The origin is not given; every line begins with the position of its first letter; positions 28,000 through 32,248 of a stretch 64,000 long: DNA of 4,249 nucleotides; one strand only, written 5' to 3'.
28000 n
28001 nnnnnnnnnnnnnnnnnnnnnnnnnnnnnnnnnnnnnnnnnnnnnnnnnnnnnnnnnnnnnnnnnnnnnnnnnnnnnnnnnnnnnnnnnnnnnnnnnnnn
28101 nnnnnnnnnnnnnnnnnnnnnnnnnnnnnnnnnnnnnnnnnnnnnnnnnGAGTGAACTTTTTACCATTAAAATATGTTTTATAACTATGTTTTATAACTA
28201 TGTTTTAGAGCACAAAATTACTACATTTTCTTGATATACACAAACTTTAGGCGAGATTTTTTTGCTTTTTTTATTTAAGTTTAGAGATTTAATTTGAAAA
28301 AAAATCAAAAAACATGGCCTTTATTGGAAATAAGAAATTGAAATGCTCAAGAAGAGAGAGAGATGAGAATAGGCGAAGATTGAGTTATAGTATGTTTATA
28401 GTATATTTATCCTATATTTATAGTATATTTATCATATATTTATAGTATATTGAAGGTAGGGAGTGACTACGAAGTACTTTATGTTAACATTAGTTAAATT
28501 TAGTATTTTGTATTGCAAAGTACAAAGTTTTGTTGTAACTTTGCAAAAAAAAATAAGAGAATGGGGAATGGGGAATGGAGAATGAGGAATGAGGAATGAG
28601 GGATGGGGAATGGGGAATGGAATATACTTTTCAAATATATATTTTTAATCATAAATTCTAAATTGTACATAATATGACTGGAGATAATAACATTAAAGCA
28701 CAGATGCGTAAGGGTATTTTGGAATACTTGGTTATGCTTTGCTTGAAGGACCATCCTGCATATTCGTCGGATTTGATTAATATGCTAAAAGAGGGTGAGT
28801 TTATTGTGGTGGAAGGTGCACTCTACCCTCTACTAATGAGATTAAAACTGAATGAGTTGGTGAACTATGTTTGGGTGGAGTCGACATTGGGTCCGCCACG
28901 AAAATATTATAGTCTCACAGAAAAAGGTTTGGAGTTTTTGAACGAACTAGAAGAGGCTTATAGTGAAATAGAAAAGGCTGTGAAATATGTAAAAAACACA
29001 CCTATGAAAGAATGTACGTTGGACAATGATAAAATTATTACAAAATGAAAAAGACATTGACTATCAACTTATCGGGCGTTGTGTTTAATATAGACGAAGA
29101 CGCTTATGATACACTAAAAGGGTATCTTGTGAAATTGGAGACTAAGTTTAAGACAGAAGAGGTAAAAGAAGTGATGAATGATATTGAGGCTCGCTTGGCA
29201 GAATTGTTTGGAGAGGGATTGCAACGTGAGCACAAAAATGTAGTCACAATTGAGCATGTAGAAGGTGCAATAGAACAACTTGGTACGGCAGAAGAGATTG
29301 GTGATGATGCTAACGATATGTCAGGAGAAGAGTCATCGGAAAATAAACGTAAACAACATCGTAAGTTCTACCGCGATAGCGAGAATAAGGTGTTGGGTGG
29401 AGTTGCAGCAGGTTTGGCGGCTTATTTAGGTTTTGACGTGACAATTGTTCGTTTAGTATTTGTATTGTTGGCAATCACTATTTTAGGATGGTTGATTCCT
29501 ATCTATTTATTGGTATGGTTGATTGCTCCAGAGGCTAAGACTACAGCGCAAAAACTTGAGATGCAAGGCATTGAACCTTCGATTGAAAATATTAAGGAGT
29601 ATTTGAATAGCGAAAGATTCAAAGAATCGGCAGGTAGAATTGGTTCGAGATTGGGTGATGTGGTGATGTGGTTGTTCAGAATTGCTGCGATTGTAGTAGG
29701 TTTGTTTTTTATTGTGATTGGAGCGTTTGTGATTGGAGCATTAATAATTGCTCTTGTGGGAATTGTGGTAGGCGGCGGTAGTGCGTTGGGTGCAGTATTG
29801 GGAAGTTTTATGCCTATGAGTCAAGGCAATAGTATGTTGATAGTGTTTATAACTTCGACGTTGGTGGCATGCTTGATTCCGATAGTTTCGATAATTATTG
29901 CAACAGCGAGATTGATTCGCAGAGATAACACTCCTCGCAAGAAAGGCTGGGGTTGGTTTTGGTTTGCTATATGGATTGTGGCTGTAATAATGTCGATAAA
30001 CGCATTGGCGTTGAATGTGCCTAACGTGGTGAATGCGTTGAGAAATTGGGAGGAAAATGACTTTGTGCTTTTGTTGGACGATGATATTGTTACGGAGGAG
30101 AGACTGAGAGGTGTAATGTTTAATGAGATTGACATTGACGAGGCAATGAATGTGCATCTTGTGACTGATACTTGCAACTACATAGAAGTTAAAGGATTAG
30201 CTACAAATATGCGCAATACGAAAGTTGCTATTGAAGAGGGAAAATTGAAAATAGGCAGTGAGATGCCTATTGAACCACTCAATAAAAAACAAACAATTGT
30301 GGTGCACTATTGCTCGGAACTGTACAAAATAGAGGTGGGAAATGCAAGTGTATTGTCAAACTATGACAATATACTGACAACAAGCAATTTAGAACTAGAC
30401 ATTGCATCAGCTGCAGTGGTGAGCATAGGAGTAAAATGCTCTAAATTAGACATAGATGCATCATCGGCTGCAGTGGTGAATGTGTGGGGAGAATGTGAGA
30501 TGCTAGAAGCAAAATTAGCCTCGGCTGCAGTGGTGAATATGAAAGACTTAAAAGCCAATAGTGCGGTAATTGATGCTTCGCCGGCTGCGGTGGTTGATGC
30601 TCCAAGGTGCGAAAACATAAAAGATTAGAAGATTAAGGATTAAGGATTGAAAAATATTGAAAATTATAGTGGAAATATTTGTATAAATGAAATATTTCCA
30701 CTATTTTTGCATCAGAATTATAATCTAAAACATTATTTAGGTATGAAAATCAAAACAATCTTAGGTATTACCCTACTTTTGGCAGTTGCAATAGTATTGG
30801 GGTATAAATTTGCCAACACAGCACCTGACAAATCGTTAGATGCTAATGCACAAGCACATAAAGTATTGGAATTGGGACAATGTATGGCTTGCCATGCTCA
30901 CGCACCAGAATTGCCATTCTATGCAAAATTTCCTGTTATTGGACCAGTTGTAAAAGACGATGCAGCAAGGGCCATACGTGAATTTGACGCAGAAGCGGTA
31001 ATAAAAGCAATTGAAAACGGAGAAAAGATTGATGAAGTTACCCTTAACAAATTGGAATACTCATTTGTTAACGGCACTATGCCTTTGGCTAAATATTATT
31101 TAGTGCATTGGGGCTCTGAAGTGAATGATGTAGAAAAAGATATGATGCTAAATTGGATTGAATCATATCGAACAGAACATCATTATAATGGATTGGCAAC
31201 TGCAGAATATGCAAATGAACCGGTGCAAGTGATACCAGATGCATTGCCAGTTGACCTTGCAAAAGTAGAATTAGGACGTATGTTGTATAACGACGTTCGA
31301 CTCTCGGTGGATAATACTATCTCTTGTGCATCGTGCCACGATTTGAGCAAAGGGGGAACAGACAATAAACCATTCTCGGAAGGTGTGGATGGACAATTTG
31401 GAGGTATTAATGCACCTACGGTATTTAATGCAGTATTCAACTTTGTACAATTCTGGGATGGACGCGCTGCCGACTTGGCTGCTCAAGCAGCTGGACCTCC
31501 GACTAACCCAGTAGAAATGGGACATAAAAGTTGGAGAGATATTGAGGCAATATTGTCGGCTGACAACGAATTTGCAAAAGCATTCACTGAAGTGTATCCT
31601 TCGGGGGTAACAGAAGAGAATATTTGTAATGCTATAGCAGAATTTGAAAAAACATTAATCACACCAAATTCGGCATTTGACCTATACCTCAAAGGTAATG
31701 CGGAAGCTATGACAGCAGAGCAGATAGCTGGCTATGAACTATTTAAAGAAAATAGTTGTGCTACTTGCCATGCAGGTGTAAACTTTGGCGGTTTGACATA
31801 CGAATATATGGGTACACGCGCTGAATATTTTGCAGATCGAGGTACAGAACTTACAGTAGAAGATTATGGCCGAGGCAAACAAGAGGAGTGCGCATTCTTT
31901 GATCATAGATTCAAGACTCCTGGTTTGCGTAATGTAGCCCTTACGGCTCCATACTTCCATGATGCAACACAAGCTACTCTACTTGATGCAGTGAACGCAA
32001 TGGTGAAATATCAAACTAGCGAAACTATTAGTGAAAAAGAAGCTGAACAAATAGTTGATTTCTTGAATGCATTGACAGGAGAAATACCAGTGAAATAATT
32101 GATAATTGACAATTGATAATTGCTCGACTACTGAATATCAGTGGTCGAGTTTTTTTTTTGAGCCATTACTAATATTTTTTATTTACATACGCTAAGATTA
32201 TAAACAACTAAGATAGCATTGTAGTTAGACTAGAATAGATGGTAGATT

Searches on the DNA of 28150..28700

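Call 65: search_rna_families(source=window, start=28150, end=28700, threshold=evalue, max_evalue=1)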
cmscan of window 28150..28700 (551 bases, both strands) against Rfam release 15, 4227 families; matches with E-value up to 1: 0.
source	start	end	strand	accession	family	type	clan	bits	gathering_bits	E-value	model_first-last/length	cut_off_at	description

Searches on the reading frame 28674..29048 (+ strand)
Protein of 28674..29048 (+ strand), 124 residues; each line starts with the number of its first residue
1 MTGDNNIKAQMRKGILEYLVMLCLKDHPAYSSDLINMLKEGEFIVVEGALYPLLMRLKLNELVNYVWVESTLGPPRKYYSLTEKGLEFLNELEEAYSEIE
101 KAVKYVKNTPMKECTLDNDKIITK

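Call 35: search_protein_families(library=pfam, proteins=[window:28674-29048:+], max_evalue=0.00001)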
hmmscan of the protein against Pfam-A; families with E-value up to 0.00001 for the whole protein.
window:28674-29048:+ (124 aa): 1 family
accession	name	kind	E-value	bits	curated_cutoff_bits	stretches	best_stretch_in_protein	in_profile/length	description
PF03551.20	PadR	-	1.4e-14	54.3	27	1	22-90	3-74/75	Transcriptional regulator PadR-like family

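Call 52: find_encoding_contigs(protein=window:28674-29048:+, flank=1500, max_places=8)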
Protein window:28674-29048:+ (124 aa): no gene with exactly this product is on record in the collection.

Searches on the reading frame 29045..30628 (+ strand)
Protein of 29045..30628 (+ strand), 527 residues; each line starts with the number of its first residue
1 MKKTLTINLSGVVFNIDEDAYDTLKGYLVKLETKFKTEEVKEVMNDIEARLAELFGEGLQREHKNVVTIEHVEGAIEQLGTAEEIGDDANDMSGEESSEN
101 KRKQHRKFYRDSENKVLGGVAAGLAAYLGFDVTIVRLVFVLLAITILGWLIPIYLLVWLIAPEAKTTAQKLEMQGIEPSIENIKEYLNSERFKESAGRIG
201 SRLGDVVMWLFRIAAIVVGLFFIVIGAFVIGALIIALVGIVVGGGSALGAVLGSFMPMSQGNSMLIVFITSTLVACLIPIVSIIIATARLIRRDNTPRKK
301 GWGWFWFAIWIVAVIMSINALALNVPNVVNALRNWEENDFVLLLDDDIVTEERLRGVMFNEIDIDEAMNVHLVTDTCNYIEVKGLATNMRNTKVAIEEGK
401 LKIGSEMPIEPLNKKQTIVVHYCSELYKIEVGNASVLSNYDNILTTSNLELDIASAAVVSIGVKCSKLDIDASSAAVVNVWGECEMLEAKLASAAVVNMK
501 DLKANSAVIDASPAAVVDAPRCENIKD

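Call 35: search_protein_families(library=pfam, proteins=[window:29045-30628:+], max_evalue=0.00001)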
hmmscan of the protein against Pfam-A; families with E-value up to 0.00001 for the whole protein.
window:29045-30628:+ (527 aa): 3 families
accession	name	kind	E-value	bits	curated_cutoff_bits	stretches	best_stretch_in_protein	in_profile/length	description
PF04024.17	PspC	-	1.4e-19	70.1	25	1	106-164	1-58/58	PspC domain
PF10988.14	DUF2807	-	8.1e-17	62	24.2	1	359-514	2-154/181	Putative auto-transporter adhesin, head GIN domain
PF22571.1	LiaI-LiaF-TM_PspC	-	8.6e-15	55.2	27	1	189-319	5-133/142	PspC transmembrane region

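Call 68: find_related_loci(query=window:29045-30628:+, collection=genome_contigs, flank=1800)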
Query window:29045-30628:+ (527 aa) in genome_contigs; peptide patterns used: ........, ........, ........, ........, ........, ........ (x = any residue, [..] = any of these).
139 stretches matched a pattern; 11 encode a relative of the query (tblastn E <= 1e-3); 11 distinct loci.
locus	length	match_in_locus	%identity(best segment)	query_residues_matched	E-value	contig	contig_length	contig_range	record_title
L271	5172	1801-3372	91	1-524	0e+0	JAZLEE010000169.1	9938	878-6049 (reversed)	MAG: Candidatus Aphodosoma sp. isolate T1900045022_TC20190015.MAGScoT_cleanbin_000045 SGB_4412_k141_1731375, whole genom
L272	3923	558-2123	67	1-521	0e+0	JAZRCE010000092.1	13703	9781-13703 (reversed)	MAG: Candidatus Aphodosoma sp. isolate T1900045119_TC20190113.MAGScoT_cleanbin_000064 SGB_4825_k141_3585042, whole genom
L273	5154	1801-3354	34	1-515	1e-74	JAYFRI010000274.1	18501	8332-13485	MAG: Paludibacter sp. isolate CA_72 c_CA_000000026822, whole genome shotgun sequence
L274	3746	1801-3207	35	1-470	3e-71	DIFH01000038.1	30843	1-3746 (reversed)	MAG TPA_asm: Paludibacter sp. UBA5753 UBA5753_contig_19715, whole genome shotgun sequence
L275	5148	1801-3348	33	1-515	6e-69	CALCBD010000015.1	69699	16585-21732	MAG TPA_asm: uncultured Paludibacter sp. isolate SRR3330157_bin.134_CONCOCT_v1.1_MAG genome assembly, contig: ERZ724089.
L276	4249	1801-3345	34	1-515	1e-67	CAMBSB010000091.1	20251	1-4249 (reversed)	MAG: Paludibacter jiangxiensis isolate MiH-14oct19-35 genome assembly, contig: MiH-14oct19-C5259, whole genome shotgun s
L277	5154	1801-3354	34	1-515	3e-67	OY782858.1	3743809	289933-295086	MAG: uncultured Paludibacter sp. isolate 5944eece-edc5-4037-b13b-d89448906053 genome assembly, chromosome: 1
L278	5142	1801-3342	35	1-515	6e-76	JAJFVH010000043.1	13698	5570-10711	MAG: Bacteroidales bacterium isolate bin.687 k141_2099381, whole genome shotgun sequence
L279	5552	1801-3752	31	1-240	4e-28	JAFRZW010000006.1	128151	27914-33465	MAG: Rikenellaceae bacterium isolate RGIG2949 Goat_Rectum-1__c453, whole genome shotgun sequence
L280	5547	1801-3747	31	1-240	2e-27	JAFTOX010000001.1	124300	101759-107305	MAG: Rikenellaceae bacterium isolate RGIG4016 Roe_deer_Cecum-5__c1008, whole genome shotgun sequence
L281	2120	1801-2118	46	5-109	1e-20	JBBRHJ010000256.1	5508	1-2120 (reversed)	MAG: Bacteroidales bacterium isolate Co_metawrap_2699 Cmw_2699_k141_15256293_length_5508_cov_16.2126, whole genome shotg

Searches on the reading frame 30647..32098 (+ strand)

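Call 35: search_protein_families(library=pfam, proteins=[window:30647-32098:+], max_evalue=0.00001)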
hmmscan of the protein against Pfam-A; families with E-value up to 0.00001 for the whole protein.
window:30647-32098:+ (483 aa): 3 families
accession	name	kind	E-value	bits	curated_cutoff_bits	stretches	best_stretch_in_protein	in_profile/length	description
PF03150.19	CCP_MauG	-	2.2e-57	194.3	25.6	1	205-352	2-148/149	Di-haem cytochrome c peroxidase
PF14376.11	Haem_bd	-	2e-22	80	27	1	59-172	23-132/133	Haem-binding domain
PF13442.11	Cytochrome_CBB3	-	7.5e-10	39.4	27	0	361-473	5-68/68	Cytochrome C oxidase, cbb3-type, subunit III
